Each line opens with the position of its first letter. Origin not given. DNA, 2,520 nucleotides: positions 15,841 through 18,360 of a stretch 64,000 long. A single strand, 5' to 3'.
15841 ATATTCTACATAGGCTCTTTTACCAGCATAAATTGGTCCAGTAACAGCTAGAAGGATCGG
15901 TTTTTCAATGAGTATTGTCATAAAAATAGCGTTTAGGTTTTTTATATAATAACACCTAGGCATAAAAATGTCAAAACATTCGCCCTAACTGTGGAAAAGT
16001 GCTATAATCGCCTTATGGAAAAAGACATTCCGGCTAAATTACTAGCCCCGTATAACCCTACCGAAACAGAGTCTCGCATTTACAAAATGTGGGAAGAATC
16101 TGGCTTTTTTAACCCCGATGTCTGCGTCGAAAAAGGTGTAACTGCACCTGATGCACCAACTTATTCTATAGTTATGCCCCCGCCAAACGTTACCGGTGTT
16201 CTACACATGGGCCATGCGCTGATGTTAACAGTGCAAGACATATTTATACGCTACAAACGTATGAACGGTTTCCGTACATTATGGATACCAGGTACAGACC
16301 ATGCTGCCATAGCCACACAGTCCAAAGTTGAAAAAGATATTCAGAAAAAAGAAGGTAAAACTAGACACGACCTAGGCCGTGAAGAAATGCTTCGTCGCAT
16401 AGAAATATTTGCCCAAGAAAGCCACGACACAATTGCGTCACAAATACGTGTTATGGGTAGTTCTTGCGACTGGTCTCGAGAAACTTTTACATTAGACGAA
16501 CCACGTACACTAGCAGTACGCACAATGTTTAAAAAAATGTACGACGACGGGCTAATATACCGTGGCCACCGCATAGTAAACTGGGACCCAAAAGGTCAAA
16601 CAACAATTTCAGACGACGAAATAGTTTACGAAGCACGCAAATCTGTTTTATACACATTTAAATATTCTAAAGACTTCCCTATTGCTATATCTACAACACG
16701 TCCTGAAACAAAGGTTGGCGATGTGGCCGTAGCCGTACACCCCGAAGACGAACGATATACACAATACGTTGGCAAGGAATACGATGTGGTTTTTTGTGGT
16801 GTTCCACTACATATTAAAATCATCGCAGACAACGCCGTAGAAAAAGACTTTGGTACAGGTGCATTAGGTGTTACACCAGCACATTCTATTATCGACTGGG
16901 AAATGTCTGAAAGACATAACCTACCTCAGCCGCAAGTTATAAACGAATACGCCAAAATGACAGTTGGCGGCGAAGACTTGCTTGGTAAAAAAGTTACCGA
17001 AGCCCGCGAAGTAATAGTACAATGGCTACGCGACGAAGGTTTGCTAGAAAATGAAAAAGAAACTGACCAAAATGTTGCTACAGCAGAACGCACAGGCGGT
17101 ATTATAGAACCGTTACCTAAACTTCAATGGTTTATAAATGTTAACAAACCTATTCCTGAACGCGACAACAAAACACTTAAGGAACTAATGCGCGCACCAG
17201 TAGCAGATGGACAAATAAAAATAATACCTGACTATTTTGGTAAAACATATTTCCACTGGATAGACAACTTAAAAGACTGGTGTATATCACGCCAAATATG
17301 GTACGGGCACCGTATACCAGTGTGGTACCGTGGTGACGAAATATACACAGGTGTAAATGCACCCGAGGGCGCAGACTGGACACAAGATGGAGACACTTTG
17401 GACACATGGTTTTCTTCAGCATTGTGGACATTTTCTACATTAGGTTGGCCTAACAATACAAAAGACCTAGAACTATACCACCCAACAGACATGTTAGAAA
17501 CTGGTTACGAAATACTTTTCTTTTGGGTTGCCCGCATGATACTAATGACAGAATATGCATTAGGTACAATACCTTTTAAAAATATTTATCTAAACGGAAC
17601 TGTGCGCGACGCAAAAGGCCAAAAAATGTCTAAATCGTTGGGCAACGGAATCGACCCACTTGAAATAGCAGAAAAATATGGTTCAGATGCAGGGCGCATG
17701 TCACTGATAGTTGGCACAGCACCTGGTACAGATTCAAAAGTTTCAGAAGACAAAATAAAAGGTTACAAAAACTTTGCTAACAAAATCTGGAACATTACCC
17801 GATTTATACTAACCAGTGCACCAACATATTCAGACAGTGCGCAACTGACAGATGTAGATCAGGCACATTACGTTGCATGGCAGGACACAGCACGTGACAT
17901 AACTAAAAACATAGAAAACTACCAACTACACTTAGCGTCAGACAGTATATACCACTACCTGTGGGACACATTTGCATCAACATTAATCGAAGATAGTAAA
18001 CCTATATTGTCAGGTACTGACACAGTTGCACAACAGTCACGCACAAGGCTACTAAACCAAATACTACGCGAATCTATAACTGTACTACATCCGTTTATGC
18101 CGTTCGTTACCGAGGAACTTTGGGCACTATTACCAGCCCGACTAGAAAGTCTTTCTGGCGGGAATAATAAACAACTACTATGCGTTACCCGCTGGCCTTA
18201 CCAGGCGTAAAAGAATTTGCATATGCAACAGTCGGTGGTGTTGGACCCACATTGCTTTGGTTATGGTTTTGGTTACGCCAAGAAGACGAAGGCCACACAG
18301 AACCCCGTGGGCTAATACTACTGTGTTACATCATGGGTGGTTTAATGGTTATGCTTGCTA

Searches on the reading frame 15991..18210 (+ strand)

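Call 57: search_protein_families(library=pfam, proteins=[window:15991-18210:+], max_evalue=0.00001)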
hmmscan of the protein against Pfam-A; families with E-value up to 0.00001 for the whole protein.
window:15991-18210:+ (739 aa): 3 families
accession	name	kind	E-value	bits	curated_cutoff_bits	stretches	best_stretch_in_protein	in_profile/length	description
PF00133.28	tRNA-synt_1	-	1.9e-121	406.2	22.7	2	30-449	2-250/414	tRNA synthetases class I (I, L, M and V)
PF08264.19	Anticodon_1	-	7.9e-20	71.7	25.1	1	631-736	9-105/148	Anticodon-binding domain of tRNA ligase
PF09334.17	tRNA-synt_1g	-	2.2e-18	66.6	20.1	2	64-211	7-135/391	tRNA synthetases class I (M)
